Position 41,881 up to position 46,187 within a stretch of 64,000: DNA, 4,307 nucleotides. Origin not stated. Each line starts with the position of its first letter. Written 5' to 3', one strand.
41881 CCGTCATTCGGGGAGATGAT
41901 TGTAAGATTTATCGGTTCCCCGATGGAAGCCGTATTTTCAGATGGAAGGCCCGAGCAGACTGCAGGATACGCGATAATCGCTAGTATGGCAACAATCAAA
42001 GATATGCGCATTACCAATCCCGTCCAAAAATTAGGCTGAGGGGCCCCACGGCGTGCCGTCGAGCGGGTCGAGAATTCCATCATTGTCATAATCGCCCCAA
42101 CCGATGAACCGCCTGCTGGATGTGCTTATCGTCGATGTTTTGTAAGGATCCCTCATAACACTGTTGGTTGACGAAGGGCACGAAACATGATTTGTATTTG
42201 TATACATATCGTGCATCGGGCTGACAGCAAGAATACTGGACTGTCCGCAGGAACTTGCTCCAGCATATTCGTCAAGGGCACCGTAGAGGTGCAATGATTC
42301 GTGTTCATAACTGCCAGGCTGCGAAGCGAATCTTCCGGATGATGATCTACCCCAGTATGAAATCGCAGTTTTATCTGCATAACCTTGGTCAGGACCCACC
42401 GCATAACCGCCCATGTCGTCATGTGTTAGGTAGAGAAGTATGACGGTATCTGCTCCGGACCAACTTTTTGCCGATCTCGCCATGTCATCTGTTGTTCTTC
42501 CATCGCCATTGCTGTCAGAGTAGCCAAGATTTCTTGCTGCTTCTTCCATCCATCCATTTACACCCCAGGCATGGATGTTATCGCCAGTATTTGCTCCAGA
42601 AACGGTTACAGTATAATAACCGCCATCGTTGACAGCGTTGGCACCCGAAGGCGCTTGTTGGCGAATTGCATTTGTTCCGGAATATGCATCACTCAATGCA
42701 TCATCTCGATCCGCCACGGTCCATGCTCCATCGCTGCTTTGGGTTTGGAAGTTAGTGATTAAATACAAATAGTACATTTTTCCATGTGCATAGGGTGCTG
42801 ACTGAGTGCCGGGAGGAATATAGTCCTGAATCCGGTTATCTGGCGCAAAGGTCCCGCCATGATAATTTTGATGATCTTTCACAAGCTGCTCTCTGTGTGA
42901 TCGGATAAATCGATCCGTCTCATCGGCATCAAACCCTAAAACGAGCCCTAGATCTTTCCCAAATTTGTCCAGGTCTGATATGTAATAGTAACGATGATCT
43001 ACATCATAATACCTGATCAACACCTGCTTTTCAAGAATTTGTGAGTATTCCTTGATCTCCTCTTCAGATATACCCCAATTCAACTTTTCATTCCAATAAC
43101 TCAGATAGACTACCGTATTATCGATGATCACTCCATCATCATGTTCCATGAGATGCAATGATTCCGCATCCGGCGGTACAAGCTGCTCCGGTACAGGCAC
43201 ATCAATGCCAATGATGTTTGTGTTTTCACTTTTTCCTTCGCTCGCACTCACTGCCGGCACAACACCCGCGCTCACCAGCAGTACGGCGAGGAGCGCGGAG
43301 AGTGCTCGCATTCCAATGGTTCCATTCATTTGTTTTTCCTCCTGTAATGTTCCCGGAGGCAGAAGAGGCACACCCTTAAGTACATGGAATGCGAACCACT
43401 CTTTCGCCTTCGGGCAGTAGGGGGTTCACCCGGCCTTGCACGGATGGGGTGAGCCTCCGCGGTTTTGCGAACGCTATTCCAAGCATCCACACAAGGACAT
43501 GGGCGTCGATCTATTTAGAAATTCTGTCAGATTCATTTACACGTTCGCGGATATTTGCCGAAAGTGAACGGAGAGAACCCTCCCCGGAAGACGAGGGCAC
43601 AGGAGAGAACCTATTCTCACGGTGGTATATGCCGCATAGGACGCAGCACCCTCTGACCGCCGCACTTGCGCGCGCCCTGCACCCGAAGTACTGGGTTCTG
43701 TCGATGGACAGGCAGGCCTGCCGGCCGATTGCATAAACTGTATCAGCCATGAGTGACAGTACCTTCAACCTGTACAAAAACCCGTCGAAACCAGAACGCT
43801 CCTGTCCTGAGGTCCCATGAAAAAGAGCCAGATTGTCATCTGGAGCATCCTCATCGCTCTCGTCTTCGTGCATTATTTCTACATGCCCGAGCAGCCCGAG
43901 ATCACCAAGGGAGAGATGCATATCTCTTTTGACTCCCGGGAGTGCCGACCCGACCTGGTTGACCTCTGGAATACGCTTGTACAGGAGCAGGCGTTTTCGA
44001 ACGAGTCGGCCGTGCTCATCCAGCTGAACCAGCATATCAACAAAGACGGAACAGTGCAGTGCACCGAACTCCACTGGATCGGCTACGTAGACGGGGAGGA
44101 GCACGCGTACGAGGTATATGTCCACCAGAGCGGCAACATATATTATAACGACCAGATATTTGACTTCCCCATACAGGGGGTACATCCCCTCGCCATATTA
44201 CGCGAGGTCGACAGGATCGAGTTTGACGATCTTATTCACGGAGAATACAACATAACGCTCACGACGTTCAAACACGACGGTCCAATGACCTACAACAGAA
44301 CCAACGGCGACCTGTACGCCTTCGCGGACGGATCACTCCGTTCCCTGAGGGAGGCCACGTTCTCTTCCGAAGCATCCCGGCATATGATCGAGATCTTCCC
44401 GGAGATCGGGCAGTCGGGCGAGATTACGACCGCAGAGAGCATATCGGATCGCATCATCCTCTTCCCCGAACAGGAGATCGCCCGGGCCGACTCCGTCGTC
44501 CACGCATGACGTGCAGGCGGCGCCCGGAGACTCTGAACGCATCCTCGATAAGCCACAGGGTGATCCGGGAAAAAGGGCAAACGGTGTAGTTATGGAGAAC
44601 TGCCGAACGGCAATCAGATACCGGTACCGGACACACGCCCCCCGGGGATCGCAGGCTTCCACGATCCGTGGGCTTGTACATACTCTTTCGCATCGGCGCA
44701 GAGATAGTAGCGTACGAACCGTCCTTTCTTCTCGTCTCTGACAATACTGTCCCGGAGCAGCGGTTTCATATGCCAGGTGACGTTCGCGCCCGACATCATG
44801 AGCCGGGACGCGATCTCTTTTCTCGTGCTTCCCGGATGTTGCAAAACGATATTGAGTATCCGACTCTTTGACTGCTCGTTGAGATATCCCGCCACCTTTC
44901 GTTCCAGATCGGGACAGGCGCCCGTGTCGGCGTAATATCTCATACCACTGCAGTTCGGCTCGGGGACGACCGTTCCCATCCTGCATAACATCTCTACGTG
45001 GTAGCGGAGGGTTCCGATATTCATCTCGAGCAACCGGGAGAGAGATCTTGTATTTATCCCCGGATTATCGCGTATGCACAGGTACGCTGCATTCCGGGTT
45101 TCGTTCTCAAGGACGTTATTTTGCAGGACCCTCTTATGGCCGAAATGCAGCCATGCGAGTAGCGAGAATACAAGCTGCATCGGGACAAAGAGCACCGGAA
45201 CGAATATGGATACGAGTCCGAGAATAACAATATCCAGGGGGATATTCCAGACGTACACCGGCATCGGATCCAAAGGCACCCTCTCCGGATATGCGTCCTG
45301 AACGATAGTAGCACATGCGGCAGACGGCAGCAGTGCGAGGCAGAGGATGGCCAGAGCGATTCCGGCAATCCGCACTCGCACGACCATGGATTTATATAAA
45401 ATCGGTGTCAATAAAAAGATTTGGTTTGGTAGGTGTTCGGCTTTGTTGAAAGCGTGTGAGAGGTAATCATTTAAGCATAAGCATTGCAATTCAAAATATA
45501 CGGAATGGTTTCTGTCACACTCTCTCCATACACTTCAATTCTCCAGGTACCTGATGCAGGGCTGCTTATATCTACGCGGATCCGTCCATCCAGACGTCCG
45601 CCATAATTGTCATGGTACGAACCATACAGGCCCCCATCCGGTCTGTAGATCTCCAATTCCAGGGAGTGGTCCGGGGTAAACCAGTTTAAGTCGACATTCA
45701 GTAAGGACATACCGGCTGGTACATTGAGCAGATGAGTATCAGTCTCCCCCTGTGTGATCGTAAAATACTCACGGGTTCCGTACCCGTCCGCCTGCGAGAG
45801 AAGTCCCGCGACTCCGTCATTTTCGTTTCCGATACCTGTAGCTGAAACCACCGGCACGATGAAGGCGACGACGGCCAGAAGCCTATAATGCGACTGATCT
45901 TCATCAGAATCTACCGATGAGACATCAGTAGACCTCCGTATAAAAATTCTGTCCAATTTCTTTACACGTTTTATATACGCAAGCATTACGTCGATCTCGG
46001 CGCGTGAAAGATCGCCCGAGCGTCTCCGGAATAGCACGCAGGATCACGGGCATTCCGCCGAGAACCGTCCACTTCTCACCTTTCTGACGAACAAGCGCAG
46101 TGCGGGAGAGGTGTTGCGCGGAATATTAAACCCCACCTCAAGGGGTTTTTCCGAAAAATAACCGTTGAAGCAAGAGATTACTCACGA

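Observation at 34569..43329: Three hydrolase-plus-anchored-partner gene pairs: possible secreted effector/immunity (or zymogen/inhibitor) arsenal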

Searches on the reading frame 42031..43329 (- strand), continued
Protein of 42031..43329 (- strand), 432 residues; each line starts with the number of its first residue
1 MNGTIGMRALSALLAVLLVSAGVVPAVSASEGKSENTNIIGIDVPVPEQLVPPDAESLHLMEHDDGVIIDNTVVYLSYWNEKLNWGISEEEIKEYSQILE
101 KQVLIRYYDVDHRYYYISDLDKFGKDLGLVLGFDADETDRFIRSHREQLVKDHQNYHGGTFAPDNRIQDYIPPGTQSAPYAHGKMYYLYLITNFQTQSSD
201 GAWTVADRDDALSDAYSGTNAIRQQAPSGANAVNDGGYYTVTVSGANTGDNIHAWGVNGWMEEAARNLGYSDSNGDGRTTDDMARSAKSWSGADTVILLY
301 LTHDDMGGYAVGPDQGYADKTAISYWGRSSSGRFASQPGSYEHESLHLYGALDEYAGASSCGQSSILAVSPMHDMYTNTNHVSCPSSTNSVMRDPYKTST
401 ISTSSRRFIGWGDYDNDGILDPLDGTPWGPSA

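Call 74: find_encoding_contigs(protein=P0073, flank=4000, max_places=1)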
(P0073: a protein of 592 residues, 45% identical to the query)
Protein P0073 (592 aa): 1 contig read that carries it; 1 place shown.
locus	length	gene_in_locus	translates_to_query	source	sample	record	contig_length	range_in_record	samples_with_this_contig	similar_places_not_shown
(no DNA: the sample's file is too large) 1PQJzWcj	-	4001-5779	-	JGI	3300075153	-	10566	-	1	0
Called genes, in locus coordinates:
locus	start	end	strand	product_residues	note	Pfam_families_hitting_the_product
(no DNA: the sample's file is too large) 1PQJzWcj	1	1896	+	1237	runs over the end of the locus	?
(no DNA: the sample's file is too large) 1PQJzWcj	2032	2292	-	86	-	PF15919:HicB_lk_antitox, PF21748:UPF0150 (faint)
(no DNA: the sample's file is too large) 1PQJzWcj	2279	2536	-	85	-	PF07927:HicA_toxin (weak)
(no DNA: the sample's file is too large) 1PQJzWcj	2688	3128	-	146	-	-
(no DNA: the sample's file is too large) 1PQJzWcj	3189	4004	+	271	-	PF02369:Big_1 (weak), PF13620:CarboxypepD_reg, PF13715:CarbopepD_reg_2 (weak)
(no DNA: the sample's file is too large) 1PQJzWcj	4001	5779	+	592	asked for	PF18911:PKD_4, PF00801:PKD (weak)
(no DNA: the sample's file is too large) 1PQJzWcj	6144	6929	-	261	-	PF13555:AAA_29 (faint), PF00005:ABC_tran, PF02463:SMC_N (weak), PF13304:AAA_21 (weak)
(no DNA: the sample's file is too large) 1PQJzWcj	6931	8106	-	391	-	PF01032:FecCD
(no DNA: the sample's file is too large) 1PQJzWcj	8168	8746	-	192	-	?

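Call 83: search_protein_representatives(alignment_id=A2)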
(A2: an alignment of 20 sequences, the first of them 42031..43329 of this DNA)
Query: 20 sequences, 438 profile positions. Proteins with E-value up to 0.001 (for the whole library): 1098; up to 1e-10: 174; up to 1e-30: 51. The best 150 are listed.
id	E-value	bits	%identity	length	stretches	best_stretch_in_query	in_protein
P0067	4.8e-183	625.1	-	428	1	7-430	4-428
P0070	3.8e-168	576.1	-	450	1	3-432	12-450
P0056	2.4e-165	566.8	-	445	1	1-427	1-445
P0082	6.6e-151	519.2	-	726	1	1-433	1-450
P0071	1.8e-146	504.6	-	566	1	54-432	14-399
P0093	4.4e-140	483.6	-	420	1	1-437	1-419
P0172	1.8e-129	448.6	-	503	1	12-433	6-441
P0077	3.7e-128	444.3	-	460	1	7-432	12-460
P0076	2.7e-127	441.4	-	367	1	57-392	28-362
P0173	1.7e-125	435.5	-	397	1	55-432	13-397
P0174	4.6e-120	417.6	-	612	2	5-432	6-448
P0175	6.2e-116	404.0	-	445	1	6-428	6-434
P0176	1.0e-105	370.4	-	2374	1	36-433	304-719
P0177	2.4e-104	365.8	-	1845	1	51-432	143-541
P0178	5.1e-104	364.7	-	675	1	12-433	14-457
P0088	2.2e-71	257.2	-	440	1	263-435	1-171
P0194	2.7e-47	177.8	-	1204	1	16-429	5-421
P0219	1.0e-24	103.4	-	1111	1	175-428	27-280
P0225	1.9e-22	95.9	-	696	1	183-427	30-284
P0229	1.6e-21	92.9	-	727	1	177-429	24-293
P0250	2.0e-14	69.5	-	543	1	176-420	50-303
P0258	1.9e-13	66.3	-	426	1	182-437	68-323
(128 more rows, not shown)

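Call 84: search_protein_families(library=pfam, proteins=[P0176, P0177, P0194, P0219, P0225, P0229, P0250, P0258], max_evalue=0.001)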
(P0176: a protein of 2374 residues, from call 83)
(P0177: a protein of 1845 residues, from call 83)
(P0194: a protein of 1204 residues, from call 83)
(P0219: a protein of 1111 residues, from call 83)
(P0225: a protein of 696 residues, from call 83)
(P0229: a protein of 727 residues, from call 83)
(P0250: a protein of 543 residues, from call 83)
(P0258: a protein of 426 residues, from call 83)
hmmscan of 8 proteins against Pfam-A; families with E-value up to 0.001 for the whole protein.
P0176 (2374 aa): 5 families
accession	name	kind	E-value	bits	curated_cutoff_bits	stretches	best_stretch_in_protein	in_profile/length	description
PF18911.6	PKD_4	-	2.1e-79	262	27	6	1860-1926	4-73/85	PKD domain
PF00801.26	PKD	-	7.1e-57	189.8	23.5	6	1124-1193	5-76/80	PKD domain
PF08309.17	LVIVD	-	3.6e-46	154.7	20.2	6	2150-2185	6-40/42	LVIVD repeat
PF12863.12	DUF3821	-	1.9e-41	142.7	23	1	32-246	1-203/204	Domain of unknown function (DUF3821)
PF21722.4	Gly_rich_2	-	5.3e-27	95.7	24.3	1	1523-1767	3-225/226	Glycine-rich domain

P0177 (1845 aa): 11 families
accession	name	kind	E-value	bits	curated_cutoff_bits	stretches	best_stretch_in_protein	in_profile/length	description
PF18911.6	PKD_4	-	6.5e-165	536.1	27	11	1733-1808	4-79/85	PKD domain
PF00801.26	PKD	-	2.3e-113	370.8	23.5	10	1747-1806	11-74/80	PKD domain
PF24681.1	Kelch_KLHDC2_KLHL20_DRC7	-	2.8e-31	109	50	2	1050-1220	2-183/221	KLHDC2/KLHL20/DRC7 Kelch-repeats domain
PF01344.31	Kelch_1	-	1.8e-25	88.5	20.1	1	1143-1172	1-30/46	Kelch motif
PF12863.12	DUF3821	-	3.9e-19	69.8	23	1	20-125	1-102/204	Domain of unknown function (DUF3821)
PF18981.6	InlK_D3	-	1.2e-09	38.6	25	0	1364-1385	47-68/75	Internalin K domain (D3/D4)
PF13418.12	Kelch_4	-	2e-09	37.7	21.6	1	1046-1077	1-33/49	Galactose oxidase, central domain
PF13964.12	Kelch_6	-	5.1e-07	29.9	25.3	0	1046-1079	1-34/50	Kelch motif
PF13415.12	Kelch_3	-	6.7e-06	26.6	22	0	1153-1173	1-22/48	Galactose oxidase, central domain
PF01835.25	MG2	-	3.5e-05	24.5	32.8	0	1576-1631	34-89/96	MG2 domain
PF07646.21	Kelch_2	-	0.00015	22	21.3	0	1046-1084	1-34/48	Kelch motif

P0194 (1204 aa): 2 families
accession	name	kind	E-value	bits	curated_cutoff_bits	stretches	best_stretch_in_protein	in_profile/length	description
PF19077.6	Big_13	-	1e-06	29.6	27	0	496-526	71-102/102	Bacterial Ig-like domain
PF02412.23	TSP_3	-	0.00032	20.7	25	0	408-424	15-31/36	Thrombospondin type 3 repeat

P0219 (1111 aa): 3 families
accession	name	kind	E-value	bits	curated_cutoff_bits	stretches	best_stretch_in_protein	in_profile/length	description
PF24684.1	Vgb_lyase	-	9.6e-09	34.9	50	1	597-809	66-276/290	Virginiamycin B lyase family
PF00404.24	Dockerin_1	-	4.7e-07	30.4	22.9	1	1052-1101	2-52/57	Dockerin type I domain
PF21959.2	DUF6923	-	0.00016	22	27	0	670-792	91-217/234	Repeat of unknown function (DUF6923)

P0225 (696 aa): 4 families
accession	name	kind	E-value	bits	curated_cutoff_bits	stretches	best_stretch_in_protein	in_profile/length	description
PF15780.11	ASH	-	1.4e-07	32.1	27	1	400-485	10-96/98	Abnormal spindle-like microcephaly-assoc'd, ASPM-SPD-2-Hydin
PF13688.12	Reprolysin_5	-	6.4e-05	23.7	27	1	43-203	10-159/196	Metallo-peptidase family M12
PF22544.2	HYDIN_VesB_CFA65-like_Ig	-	8.8e-05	23.1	25.5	0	395-486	1-92/100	HYDIN/CFA65/VesB-like, Ig-like domain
PF13583.11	Reprolysin_4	-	0.00022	21.4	22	1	125-209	78-158/203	Metallo-peptidase family M12B Reprolysin-like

P0229 (727 aa): 1 family
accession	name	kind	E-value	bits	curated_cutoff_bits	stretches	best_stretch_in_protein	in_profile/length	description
PF22544.2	HYDIN_VesB_CFA65-like_Ig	-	1.3e-05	25.8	25.5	1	416-516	1-99/100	HYDIN/CFA65/VesB-like, Ig-like domain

P0250 (543 aa): 0 families

P0258 (426 aa): 0 families
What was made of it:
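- On Metzincin / zincin metallopeptidases: A distant relative shows sub-threshold Reprolysin_5/4 (call 84).
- Many relatives of the protease catalytic domain are giant multidomain surface proteins (calls 83, 84).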

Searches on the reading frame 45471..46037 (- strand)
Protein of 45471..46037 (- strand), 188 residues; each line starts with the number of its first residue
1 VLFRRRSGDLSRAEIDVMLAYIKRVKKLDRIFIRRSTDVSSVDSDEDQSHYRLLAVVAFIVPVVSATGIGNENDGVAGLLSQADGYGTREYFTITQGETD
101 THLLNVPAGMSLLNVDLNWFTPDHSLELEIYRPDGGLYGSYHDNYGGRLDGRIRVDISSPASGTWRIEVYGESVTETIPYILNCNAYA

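Call 5: search_protein_families(library=pfam, proteins=[window:45471-46037:-], max_evalue=0.01)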
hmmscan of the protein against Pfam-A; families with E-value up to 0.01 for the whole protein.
window:45471-46037:- (188 aa): 1 family
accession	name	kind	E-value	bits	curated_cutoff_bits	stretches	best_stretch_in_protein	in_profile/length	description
PF04151.21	PPC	-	4.6e-06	27.8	25.9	1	99-171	2-70/70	Bacterial pre-peptidase C-terminal domain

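Call 12: search_protein_families(library=ncbifam, proteins=[window:45471-46037:-], max_evalue=0.1)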
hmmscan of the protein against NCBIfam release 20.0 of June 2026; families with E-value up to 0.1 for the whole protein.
window:45471-46037:- (188 aa): 0 families
